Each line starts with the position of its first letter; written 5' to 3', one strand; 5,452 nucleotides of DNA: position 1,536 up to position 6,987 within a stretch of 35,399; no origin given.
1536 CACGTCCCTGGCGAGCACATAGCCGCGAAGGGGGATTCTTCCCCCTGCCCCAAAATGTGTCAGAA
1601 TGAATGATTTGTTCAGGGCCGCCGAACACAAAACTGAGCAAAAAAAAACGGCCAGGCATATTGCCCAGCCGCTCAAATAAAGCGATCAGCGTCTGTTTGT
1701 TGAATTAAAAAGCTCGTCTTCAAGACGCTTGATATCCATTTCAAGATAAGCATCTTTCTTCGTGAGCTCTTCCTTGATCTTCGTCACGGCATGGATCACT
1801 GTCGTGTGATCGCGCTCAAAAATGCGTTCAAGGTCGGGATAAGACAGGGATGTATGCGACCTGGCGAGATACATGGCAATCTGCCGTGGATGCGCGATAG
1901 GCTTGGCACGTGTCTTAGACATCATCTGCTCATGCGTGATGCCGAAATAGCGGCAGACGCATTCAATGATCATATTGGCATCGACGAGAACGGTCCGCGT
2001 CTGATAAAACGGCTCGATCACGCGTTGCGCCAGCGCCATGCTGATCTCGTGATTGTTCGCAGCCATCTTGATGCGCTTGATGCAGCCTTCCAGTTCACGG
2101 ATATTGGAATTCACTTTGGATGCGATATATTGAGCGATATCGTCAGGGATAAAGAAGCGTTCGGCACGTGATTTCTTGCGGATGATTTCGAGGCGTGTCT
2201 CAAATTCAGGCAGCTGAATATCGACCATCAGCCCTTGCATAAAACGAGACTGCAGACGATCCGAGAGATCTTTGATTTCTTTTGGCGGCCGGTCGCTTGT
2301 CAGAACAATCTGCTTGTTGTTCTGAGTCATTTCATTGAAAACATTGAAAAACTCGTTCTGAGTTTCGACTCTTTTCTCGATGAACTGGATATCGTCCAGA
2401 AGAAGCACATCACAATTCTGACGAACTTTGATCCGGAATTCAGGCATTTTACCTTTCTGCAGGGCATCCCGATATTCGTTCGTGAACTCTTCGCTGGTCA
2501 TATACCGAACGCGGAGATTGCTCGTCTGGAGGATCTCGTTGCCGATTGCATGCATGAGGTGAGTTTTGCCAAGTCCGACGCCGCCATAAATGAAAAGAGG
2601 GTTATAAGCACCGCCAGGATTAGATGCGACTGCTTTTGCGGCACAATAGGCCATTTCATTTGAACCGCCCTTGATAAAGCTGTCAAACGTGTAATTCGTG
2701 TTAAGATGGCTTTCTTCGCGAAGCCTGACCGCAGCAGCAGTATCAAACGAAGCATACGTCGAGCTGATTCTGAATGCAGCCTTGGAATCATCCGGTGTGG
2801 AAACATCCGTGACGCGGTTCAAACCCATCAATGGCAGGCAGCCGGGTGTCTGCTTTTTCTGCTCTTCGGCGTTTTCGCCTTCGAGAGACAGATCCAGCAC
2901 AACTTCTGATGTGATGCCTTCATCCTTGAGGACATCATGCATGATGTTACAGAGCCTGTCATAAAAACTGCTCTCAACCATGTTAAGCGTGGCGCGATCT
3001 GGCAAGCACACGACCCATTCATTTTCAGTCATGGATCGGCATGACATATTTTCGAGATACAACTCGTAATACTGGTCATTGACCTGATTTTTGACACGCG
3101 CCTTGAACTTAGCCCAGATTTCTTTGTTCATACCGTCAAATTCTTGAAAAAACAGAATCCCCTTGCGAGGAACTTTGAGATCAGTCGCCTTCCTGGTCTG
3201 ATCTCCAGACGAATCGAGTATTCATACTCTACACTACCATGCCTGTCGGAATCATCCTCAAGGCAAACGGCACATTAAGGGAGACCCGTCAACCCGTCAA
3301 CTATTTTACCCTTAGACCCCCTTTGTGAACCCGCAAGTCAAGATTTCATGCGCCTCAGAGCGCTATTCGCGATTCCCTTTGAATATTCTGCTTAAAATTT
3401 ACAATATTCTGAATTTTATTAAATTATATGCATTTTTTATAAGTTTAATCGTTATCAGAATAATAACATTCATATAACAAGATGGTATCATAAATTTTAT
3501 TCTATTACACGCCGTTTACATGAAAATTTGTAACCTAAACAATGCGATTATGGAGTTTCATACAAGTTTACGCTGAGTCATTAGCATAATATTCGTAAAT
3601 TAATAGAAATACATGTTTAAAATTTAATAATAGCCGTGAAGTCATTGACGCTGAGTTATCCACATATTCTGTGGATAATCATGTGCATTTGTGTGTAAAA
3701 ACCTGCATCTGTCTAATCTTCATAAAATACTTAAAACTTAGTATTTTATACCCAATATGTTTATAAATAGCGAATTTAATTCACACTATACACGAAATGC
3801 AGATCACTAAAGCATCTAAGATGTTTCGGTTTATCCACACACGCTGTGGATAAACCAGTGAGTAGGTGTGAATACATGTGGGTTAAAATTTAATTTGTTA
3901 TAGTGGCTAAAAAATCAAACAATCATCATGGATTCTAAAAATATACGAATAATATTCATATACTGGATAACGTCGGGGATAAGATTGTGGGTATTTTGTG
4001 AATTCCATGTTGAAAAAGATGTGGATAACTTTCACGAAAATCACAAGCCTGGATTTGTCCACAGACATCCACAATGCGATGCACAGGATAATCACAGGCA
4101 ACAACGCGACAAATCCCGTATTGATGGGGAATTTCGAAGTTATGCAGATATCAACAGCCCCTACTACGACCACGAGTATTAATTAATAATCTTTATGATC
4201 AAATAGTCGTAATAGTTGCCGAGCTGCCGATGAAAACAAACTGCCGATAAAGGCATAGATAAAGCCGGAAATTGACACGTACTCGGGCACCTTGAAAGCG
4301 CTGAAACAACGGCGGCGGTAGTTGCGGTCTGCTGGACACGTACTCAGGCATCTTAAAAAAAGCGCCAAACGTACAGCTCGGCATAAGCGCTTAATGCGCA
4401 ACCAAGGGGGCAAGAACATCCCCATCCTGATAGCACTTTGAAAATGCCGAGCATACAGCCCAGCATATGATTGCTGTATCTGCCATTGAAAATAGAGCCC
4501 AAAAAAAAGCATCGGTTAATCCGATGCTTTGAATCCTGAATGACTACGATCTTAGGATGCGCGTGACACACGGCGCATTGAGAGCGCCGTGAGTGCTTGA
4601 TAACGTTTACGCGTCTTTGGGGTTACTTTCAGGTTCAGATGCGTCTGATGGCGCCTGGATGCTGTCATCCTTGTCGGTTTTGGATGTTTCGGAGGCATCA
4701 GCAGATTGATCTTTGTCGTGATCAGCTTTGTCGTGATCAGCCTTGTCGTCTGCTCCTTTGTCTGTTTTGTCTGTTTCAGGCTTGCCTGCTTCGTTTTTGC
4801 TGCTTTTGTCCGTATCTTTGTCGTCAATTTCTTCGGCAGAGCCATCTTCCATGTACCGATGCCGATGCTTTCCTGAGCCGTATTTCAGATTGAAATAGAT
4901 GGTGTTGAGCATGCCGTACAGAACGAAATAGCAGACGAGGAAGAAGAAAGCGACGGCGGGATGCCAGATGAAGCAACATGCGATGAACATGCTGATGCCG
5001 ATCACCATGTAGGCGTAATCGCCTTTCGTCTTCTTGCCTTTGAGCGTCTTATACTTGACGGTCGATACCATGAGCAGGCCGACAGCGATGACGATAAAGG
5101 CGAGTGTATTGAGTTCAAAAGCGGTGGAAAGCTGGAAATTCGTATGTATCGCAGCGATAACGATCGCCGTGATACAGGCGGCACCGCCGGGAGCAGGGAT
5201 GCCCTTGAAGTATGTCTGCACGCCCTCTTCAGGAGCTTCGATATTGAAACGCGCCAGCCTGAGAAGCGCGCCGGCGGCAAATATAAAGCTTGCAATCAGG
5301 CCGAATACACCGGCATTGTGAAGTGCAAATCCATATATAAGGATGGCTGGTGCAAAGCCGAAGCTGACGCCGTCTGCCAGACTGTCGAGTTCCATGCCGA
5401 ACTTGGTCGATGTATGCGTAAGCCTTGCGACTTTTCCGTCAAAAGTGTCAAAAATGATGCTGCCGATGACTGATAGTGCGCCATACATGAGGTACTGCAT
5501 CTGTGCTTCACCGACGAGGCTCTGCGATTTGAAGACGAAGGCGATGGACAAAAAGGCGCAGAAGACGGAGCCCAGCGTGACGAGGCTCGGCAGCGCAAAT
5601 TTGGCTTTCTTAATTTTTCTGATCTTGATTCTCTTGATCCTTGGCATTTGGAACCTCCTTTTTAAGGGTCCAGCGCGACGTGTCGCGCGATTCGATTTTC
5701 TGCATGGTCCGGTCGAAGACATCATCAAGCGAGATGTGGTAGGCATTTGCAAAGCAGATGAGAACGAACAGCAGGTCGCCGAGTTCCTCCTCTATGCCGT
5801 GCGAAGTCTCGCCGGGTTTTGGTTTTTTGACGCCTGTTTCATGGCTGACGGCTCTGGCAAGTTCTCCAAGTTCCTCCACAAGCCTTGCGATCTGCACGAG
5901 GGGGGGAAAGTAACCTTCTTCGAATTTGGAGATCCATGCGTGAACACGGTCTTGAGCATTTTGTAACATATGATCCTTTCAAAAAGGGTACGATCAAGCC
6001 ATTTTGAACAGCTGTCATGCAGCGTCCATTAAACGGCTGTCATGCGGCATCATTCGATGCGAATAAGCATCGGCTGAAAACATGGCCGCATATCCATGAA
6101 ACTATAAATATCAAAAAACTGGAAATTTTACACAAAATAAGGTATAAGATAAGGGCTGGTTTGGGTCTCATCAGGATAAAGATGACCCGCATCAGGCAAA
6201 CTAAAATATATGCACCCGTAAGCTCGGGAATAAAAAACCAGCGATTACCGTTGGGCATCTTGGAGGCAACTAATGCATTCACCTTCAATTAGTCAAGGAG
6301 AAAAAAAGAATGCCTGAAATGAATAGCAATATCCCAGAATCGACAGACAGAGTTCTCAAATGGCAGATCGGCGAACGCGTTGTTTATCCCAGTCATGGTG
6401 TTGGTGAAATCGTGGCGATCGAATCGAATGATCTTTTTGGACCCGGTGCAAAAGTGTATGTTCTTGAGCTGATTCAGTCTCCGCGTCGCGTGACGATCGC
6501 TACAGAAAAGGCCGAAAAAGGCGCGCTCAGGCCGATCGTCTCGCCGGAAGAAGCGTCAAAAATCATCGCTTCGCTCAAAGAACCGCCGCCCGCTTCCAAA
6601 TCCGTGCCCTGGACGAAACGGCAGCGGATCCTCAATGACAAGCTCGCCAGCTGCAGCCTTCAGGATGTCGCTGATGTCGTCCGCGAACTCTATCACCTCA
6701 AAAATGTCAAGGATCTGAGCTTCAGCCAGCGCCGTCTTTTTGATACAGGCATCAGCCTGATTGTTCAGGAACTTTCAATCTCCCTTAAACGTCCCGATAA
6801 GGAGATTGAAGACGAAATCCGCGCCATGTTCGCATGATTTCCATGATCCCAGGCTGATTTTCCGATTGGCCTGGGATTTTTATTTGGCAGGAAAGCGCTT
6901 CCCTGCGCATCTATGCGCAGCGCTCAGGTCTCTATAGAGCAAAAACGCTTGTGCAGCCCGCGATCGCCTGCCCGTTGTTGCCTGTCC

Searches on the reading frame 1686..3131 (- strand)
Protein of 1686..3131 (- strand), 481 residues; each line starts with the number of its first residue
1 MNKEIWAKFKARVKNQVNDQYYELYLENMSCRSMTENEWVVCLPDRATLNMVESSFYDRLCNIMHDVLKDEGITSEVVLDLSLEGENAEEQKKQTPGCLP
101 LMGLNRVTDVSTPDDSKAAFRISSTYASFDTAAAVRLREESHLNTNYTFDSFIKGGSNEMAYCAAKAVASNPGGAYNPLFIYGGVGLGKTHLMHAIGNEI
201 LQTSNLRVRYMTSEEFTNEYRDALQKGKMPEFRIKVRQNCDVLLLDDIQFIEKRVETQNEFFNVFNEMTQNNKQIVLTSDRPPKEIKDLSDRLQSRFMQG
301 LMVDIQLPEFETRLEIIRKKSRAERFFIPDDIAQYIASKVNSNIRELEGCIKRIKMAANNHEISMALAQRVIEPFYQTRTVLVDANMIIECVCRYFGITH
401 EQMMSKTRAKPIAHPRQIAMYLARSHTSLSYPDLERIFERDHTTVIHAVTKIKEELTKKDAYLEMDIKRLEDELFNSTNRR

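Call 6: search_protein_families(library=pfam, proteins=[window:1686-3131:-], max_evalue=0.001)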
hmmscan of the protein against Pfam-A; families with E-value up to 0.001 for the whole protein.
window:1686-3131:- (481 aa): 8 families
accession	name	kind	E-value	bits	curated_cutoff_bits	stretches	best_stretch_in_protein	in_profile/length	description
PF00308.24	Bac_DnaA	-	2.2e-63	213.7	23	1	143-304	1-162/162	Bacterial DnaA ATPAse domain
PF08299.17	Bac_DnaA_C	-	9.5e-28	96.5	31.5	1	386-452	2-69/69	Bacterial dnaA protein helix-turn-helix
PF01695.23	IstB_IS21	-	4.2e-11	43.2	24.1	1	180-285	96-198/238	IstB-like ATP binding protein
PF00004.35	AAA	-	5.9e-08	33.7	21.2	1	180-298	2-128/131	ATPase family associated with various cellular activities (AAA)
PF11638.13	DnaA_N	-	4.2e-05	23.6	24.6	1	4-63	2-62/65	DnaA N-terminal domain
PF13173.12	AAA_14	-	5.7e-05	23.6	27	1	177-310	3-128/129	AAA domain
PF01637.24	ATPase_2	-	0.00012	22.4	33.2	1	174-280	18-117/225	ATPase domain predominantly from Archaea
PF03969.22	AFG1_ATPase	-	0.00059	19.3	27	0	174-298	59-182/361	AFG1-like ATPase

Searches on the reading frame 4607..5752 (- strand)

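Call 6: search_protein_families(library=pfam, proteins=[window:4607-5752:-], max_evalue=0.001)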
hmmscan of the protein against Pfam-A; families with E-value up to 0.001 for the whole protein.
window:4607-5752:- (381 aa): 1 family
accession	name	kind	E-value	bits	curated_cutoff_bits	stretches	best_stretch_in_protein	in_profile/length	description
PF01066.26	CDP-OH_P_transf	-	6.1e-15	56.4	22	1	53-217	2-138/152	CDP-alcohol phosphatidyltransferase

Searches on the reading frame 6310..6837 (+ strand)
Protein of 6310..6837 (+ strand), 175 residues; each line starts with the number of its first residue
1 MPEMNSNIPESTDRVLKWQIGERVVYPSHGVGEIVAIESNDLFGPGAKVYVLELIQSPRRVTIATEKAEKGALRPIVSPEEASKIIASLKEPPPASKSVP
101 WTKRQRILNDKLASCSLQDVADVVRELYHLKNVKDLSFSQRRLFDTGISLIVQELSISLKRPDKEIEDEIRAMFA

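Call 6: search_protein_families(library=pfam, proteins=[window:6310-6837:+], max_evalue=0.001)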
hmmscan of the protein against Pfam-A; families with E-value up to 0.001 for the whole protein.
window:6310-6837:+ (175 aa): 2 families
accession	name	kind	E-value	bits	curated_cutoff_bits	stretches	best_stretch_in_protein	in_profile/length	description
PF21095.3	CarD_C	-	8.5e-16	58.2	23.1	1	84-170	1-86/87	CarD, C-terminal domain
PF02559.22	CarD_TRCF_RID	-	6.4e-08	33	23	1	19-77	2-57/57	CarD-like/TRCF RID domain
